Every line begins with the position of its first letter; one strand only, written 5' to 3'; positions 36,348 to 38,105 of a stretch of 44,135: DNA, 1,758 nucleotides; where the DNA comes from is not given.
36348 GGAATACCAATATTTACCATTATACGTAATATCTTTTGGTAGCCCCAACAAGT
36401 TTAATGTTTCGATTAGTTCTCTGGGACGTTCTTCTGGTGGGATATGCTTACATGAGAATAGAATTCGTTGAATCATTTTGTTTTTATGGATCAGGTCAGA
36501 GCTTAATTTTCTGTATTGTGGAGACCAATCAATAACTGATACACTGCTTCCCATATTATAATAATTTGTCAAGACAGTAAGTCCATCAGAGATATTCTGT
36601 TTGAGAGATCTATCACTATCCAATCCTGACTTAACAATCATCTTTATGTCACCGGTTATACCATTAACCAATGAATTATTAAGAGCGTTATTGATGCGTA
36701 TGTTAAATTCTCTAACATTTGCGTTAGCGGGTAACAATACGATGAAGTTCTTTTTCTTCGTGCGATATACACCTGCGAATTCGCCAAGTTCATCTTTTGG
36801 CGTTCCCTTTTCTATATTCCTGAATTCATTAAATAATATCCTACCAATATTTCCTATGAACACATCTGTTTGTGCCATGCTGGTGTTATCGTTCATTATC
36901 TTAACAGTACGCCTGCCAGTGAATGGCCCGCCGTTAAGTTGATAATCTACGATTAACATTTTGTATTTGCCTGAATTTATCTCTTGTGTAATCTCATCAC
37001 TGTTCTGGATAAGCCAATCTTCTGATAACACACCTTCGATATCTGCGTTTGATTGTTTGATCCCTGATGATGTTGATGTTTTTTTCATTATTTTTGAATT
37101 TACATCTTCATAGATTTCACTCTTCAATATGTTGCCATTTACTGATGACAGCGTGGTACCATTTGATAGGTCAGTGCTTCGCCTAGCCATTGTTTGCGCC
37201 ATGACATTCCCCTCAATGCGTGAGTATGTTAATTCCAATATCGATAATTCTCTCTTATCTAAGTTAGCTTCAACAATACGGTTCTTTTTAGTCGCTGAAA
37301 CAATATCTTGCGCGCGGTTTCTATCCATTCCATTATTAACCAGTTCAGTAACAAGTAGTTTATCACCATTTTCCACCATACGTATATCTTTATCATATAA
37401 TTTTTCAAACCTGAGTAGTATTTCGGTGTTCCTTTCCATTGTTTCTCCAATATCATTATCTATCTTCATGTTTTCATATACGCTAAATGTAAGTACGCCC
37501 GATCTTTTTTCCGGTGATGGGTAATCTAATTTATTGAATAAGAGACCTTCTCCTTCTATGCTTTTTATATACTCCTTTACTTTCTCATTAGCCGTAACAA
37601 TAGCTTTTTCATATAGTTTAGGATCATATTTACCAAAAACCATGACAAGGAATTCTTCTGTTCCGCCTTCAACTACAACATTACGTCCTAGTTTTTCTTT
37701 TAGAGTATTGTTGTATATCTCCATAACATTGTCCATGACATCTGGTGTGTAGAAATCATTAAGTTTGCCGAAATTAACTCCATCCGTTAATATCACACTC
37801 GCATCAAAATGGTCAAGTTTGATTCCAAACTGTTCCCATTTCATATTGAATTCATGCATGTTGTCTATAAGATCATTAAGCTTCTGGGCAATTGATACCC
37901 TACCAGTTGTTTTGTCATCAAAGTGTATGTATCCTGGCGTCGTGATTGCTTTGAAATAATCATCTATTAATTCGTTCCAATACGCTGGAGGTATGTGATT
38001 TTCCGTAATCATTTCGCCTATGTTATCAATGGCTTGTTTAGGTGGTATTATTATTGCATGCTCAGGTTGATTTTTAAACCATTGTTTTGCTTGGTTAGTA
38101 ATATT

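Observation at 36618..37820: Two GGDEF-like (palm/nucleotidyl-cyclase) regions in the giant protein: one with GGTEEF, one degenerate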

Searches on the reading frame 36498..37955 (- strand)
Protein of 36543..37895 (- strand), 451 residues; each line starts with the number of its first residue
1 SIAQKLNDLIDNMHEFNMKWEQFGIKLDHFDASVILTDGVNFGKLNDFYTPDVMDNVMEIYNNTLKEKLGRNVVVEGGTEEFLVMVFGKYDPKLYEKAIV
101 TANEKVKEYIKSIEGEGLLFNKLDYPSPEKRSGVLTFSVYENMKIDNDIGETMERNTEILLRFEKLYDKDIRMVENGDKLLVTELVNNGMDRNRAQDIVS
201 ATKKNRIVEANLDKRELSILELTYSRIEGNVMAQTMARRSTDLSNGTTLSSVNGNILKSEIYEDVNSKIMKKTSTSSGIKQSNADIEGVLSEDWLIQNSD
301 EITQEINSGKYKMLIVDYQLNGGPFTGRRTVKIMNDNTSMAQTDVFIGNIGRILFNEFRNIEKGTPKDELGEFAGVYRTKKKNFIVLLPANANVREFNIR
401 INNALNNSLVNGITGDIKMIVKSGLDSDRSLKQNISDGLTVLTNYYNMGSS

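Call 5: search_protein_families(library=ncbifam, proteins=[window:36618-37820:-], max_evalue=10)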
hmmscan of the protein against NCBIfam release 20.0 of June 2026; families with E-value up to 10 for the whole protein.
window:36618-37820:- (401 aa): 2 families
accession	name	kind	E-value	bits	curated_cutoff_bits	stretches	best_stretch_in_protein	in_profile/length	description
TIGR00254.1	GGDEF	domain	6.4e-05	22.7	37.4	1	6-67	36-98/168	diguanylate cyclase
NF047654.1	DiguCycDgcRLepto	equivalog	0.0032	16.4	500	1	8-64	166-222/295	diguanylate cyclase DgcR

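Call 6: search_protein_families(library=pfam, proteins=[window:36618-37820:-], max_evalue=10)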
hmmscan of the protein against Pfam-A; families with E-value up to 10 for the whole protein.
window:36618-37820:- (401 aa): 1 family
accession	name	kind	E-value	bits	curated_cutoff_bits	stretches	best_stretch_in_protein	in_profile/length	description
PF00990.26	GGDEF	-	0.016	15.4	23.8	1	4-67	30-94/161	Diguanylate cyclase, GGDEF domain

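Call 14: search_solved_structures(query=window:36543-37895:-, max_evalue=10, show_alignments=3)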
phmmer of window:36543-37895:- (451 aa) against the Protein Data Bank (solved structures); distinct sequences matched with E-value up to 10: 3.
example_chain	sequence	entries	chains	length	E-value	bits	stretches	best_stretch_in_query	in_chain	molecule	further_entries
4ob1_A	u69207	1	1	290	1.2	11.3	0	49-83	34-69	Cobalt-containing nitrile hydratase subunit alpha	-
7udk_A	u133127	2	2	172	1.3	11.3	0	159-230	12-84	Designed helical repeat protein (DHR) RPB_LRP2_R4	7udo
9cmw_D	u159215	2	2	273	1.3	11.2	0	275-330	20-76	Outer membrane protein assembly factor BamD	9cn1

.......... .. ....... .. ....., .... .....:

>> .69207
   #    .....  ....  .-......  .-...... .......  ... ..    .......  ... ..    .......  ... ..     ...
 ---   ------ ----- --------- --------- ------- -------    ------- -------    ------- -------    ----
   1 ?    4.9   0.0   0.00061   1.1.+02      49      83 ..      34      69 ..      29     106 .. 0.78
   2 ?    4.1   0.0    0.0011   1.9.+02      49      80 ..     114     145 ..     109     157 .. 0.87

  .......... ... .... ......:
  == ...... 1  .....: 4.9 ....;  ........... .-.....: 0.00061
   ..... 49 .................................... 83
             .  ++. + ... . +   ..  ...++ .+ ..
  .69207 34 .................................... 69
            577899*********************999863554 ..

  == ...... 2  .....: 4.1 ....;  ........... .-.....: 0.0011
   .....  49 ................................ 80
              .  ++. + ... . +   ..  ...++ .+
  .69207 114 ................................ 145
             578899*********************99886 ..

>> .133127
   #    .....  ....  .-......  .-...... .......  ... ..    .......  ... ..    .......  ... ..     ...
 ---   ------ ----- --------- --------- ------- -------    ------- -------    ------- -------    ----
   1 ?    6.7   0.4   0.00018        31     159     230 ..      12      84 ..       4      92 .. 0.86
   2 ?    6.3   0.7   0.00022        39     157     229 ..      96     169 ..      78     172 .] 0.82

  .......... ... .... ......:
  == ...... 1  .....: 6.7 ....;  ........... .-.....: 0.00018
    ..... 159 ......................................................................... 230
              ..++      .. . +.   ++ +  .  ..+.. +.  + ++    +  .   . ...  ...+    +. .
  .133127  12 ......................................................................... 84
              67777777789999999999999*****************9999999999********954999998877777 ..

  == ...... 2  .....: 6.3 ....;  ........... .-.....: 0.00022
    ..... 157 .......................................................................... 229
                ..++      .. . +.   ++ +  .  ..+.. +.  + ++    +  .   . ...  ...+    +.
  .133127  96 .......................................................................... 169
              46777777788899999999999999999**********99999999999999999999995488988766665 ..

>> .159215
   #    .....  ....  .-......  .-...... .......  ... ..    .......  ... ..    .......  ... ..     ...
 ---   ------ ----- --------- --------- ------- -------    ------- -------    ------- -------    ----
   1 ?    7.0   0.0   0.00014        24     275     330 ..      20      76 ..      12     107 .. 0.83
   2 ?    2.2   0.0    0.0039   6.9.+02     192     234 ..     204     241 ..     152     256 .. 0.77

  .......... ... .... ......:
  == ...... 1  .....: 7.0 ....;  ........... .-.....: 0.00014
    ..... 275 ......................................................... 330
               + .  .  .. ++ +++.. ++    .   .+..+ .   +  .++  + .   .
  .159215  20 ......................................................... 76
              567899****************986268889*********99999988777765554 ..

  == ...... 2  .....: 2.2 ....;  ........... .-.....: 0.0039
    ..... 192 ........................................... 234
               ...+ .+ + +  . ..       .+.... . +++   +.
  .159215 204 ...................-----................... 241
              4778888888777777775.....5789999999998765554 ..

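Call 19: search_protein_families(library=padloc, proteins=[window:36543-37895:-], max_evalue=1)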
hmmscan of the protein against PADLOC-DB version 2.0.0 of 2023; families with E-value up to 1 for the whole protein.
window:36543-37895:- (451 aa): 1 family
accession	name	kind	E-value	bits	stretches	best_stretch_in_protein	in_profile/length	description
PDLC01642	Cas11a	-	0.049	12.2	1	400-428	12-40/95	CAS-I-A; effector_SS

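Call 47: predict_structure(alignment_id=A4)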
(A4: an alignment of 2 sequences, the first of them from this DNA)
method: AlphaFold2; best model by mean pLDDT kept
length: 486 residues; sequences in the alignment: 2
mean_pLDDT: 42.1   pTM: 0.32
mean pLDDT of the five models: 42.1, 41.6, 40.4, 39.4, 39.3
residues with pLDDT >= 90: 0; 70-90: 11; 50-70: 134; < 50: 341
segments of 3 or more residues with pLDDT < 50: 1-30, 32-34, 39-70, 97-102, 107-110, 135-210, 212-309, 339-365, 378-390, 426-437, 459-486
pLDDT, mean of each block of 10 residues (from residue 1): 24 31 45 48 40 43 46 63 70 49 50 56 68 49 34 36 34 37 30 38 41 44 34 28 27 27 25 24 25 22 35 56 63 57 33 30 50 50 37 58 60 57 48 45 50 49 28 33 28
secondary structure, 60 per line:
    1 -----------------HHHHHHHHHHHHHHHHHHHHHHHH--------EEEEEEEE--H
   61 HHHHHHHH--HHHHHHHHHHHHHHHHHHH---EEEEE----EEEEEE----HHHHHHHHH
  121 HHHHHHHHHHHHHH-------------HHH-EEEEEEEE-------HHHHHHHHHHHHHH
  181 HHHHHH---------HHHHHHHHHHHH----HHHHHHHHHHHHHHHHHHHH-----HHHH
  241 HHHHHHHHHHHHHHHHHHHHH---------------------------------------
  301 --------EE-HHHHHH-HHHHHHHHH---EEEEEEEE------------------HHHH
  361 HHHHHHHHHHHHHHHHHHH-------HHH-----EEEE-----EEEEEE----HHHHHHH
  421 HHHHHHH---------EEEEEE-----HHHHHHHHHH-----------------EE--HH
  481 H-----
elements in order: H18-41 E50-57 H60-68 H71-89 E93-97 E102-107 H112-134 E152-159 H167-186 H196-207 H212-231 H237-261 H312-317 H319-327 E331-338 H357-379 E395-398 E404-409 H414-427 E437-442 H448-457

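Call 50: fold_search(model_id=the predicted structure, library=pdb)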
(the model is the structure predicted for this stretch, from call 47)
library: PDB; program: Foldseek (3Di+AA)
matches with E <= 10: 1128; with E <= 0.001: 1
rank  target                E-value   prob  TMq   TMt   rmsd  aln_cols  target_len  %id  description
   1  6b7z_B                9.3e-04  0.66  0.13  0.07  24.0       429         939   10  Cryo-EM structure of human insulin degrading enzyme in complex with FAB H11 heavy chain and FAB H11 light chain (released 2018-01-10)
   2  6tts_A                1.3e-03  0.97  0.17  0.37   9.5       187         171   16  Crystal structure of the GGDEF domain of DgcB from Caulobacter crescentus in complex with c-di-GMP (released 2021-01-13)
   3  7rzh_B                1.7e-03  0.47  0.12  0.07  23.9       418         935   10  Insulin Degrading Enzyme O/O (released 2022-08-31)
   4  9g9g_A                2.5e-03  0.60  0.17  0.14  23.9       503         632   10  CryoEM structure of Enterococcus italicus Csm-crRNA-CTR1 complex (4.3) bound to AMPNPP (released 2025-01-29)
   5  6b7y_B                3.0e-03  0.47  0.13  0.08  23.8       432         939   11  Cryo-EM structure of human insulin degrading enzyme (released 2017-11-08)
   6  6tts_B                4.9e-03  0.91  0.17  0.35  10.8       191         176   15  Crystal structure of the GGDEF domain of DgcB from Caulobacter crescentus in complex with c-di-GMP (released 2021-01-13)
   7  3hva_A                5.5e-03  0.99  0.20  0.47   7.8       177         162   16  Crystal structure of FimX GGDEF domain from Pseudomonas aeruginosa (released 2009-08-18)
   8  4urq_V                6.6e-03  0.97  0.18  0.44   8.4       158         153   14  Crystal Structure of GGDEF domain (I site mutant) from T.maritima (released 2014-10-08)
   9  5m3c_A                8.3e-03  0.97  0.18  0.20   5.9       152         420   18  Structure of the hybrid domain (GGDEF-EAL) of PA0575 from Pseudomonas aeruginosa PAO1 at 2.8 Ang. with GTP and Ca2+ bo (released 2017-12-20)
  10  2xma_E                9.4e-03  0.94  0.14  0.39   8.6       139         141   10  DEINOCOCCUS RADIODURANS ISDRA2 TRANSPOSASE RIGHT END DNA COMPLEX (released 2010-10-13)
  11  2xm3_B                9.9e-03  0.98  0.15  0.45   6.0       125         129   11  Deinococcus radiodurans ISDra2 Transposase Left end DNA complex (released 2010-10-13)
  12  5llx_A                1.1e-02  0.97  0.18  0.14   7.6       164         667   15  Bacteriophytochrome activated diguanylyl cyclase from Idiomarina species A28L with GTP bound (released 2017-03-15)
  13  7e6g_B                1.2e-02  0.93  0.21  0.35  42.0       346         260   10  Crystal structure of diguanylate cyclase SiaD in complex with its activator SiaC from Pseudomonas aeruginosa (released 2021-09-22)
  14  2xma_A                1.2e-02  0.92  0.14  0.39   8.5       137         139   11  DEINOCOCCUS RADIODURANS ISDRA2 TRANSPOSASE RIGHT END DNA COMPLEX (released 2010-10-13)
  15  3ezu                  1.2e-02  0.80  0.21  0.28  22.0       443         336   12  Crystal structure of multidomain protein of unknown function with GGDEF-domain (NP_951600.1) from GEOBACTER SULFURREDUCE (released 2008-11-18)
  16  4doz                  1.3e-02  0.25  0.15  0.14  27.7       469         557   12  Crystal structure of Pyrococcus furiosus Cmr2 (Cas10) (released 2012-03-21)
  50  2qv6_C                3.5e-02  0.44  0.18  0.31  21.6       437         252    9  GTP cyclohydrolase III from M. jannaschii (MJ0145) complexed with GTP and metal ions (released 2008-01-15)
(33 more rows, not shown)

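Call 89: find_related_loci(query=A4, collection=metagenome_contigs, flank=5000)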
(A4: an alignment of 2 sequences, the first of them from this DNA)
Query A4 (486 aa) in metagenome_contigs; peptide patterns used: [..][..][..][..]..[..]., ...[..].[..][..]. (x = any residue, [..] = any of these).
600 stretches matched a pattern, but none encodes a relative of the query by tblastn (E <= 1e-3).

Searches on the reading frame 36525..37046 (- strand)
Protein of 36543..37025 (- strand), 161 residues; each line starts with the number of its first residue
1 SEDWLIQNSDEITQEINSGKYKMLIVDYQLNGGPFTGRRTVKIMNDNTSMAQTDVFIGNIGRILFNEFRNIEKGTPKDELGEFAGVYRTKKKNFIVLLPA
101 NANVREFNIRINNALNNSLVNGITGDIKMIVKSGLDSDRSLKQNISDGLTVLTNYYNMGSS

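Call 6: search_protein_families(library=pfam, proteins=[window:36543-37025:-], max_evalue=10)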
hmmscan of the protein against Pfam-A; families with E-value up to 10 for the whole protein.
window:36543-37025:- (161 aa): 2 families
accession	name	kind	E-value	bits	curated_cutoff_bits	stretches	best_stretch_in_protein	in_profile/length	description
PF11692.13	DUF3289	-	0.057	13.3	25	1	46-145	64-158/272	Protein of unknown function (DUF3289)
PF09702.15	Cas_Csa5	-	0.18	12.6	23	1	101-139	6-46/101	CRISPR-associated protein (Cas_Csa5)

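Call 37: search_solved_structures(query=A3, max_evalue=10, show_alignments=3)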
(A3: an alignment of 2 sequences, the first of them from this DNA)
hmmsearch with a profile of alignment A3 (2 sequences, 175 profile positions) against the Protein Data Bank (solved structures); distinct sequences matched with E-value up to 10: 4.
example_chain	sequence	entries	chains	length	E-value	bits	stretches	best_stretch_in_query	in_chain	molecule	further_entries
4v8m_A0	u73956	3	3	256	0.16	14.9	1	77-154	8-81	40S RIBOSOMAL PROTEIN S3A, PUTATIVE | 40S ribosomal protein S3a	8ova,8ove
9hl9_SA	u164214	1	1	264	0.36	13.8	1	76-133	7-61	Small ribosomal subunit protein eS1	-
6az1_A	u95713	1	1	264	0.71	12.8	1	76-133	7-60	Ribosomal protein s1e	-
5t2a_0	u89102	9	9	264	0.9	12.5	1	76-133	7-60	eS1 | 40S ribosomal protein S3a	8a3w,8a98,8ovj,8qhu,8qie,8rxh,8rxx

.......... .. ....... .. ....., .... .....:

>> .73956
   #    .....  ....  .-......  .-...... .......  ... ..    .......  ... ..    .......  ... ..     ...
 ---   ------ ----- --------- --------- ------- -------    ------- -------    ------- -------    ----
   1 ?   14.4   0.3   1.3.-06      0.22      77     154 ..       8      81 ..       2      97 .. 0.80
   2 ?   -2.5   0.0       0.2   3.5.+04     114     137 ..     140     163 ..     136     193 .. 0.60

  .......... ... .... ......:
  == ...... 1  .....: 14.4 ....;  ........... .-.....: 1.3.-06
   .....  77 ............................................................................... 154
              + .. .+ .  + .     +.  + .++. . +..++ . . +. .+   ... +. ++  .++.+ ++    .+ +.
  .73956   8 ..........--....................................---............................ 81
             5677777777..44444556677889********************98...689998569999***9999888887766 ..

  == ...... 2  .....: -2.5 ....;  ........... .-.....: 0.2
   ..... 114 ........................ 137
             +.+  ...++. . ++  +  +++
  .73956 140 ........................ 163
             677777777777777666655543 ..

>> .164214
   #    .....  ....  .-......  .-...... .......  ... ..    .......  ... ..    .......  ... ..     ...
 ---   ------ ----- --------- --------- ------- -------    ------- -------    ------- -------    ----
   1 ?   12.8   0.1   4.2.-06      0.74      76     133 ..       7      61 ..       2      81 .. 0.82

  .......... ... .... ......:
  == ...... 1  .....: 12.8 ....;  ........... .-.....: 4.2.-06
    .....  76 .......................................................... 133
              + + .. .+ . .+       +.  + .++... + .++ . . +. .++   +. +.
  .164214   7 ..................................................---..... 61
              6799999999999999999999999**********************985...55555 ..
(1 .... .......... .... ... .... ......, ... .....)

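Call 70: predict_structure(alignment_id=A3)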
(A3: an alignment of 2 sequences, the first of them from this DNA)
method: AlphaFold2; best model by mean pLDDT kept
length: 174 residues; sequences in the alignment: 2
mean_pLDDT: 72.6   pTM: 0.77
mean pLDDT of the five models: 72.6, 66.0, 64.9, 63.2, 49.2
residues with pLDDT >= 90: 14; 70-90: 89; 50-70: 58; < 50: 13
segments of 3 or more residues with pLDDT < 50: 165-174
pLDDT, mean of each block of 10 residues (from residue 1): 80 86 85 70 53 55 79 90 84 83 88 82 64 68 63 66 48 44
secondary structure, 60 per line:
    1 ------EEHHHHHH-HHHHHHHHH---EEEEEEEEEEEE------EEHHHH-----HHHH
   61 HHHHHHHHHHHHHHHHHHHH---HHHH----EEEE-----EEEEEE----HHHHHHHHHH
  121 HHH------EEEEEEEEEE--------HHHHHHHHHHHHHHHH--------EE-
elements in order: H9-14 H16-24 E28-39 H48-51 H57-80 H84-87 E92-95 E101-106 H111-123 E130-139 H148-163

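Call 72: fold_search(model_id=the predicted structure, library=pdb)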
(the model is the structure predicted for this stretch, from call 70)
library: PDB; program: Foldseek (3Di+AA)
matches with E <= 10: 337; with E <= 0.001: 30
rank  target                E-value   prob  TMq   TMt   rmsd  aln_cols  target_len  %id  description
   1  4urq_V                7.3e-05  1.00  0.57  0.64   4.3       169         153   12  Crystal Structure of GGDEF domain (I site mutant) from T.maritima (released 2014-10-08)
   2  7e6g_B                7.8e-05  1.00  0.58  0.42   4.7       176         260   14  Crystal structure of diguanylate cyclase SiaD in complex with its activator SiaC from Pseudomonas aeruginosa (released 2021-09-22)
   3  3ezu                  7.8e-05  1.00  0.52  0.31   4.9       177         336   11  Crystal structure of multidomain protein of unknown function with GGDEF-domain (NP_951600.1) from GEOBACTER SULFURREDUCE (released 2008-11-18)
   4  3bre_A                1.3e-04  1.00  0.59  0.36   4.6       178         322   10  Crystal Structure of P.aeruginosa PA3702 (released 2008-04-01)
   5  4urg_B                1.4e-04  1.00  0.57  0.62   4.5       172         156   12  Crystal Structure of GGDEF domain from T.maritima (active-like dimer) (released 2014-10-08)
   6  3bre_B                1.8e-04  1.00  0.52  0.32   5.3       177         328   11  Crystal Structure of P.aeruginosa PA3702 (released 2008-04-01)
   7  3ign                  1.9e-04  1.00  0.59  0.62   4.4       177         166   14  Crystal Structure of the GGDEF domain from Marinobacter aquaeolei diguanylate cyclase complexed with c-di-GMP - Northeas (released 2009-08-11)
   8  4urq_U                2.1e-04  1.00  0.57  0.63   4.3       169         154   12  Crystal Structure of GGDEF domain (I site mutant) from T.maritima (released 2014-10-08)
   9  7e6g_A                2.1e-04  1.00  0.60  0.42   4.7       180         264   13  Crystal structure of diguanylate cyclase SiaD in complex with its activator SiaC from Pseudomonas aeruginosa (released 2021-09-22)
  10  6d9m                  2.1e-04  1.00  0.56  0.34   5.1       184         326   12  T4-Lysozyme fusion to Geobacter GGDEF (released 2019-04-10)
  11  4urs_A                2.3e-04  1.00  0.59  0.62   4.7       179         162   11  Crystal Structure of GGDEF domain from T.maritima (released 2014-10-08)
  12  9g85_C                3.0e-04  1.00  0.59  0.28   4.9       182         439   11  Structure of Response regulator PleD in complex with c-diGMP and ppGpp (released 2025-08-06)
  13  9g85_A                3.3e-04  1.00  0.58  0.27   4.9       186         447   11  Structure of Response regulator PleD in complex with c-diGMP and ppGpp (released 2025-08-06)
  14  7a7e_A                3.3e-04  1.00  0.55  0.56   5.2       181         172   12  Structure of a delta-N mutant - E232start - of PA1120 (TpbB or YfiN) from Pseudomonas aeruginosa (PAO1) comprising onl (released 2021-07-07)
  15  3hva_A                4.0e-04  1.00  0.60  0.63   4.8       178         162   14  Crystal structure of FimX GGDEF domain from Pseudomonas aeruginosa (released 2009-08-18)
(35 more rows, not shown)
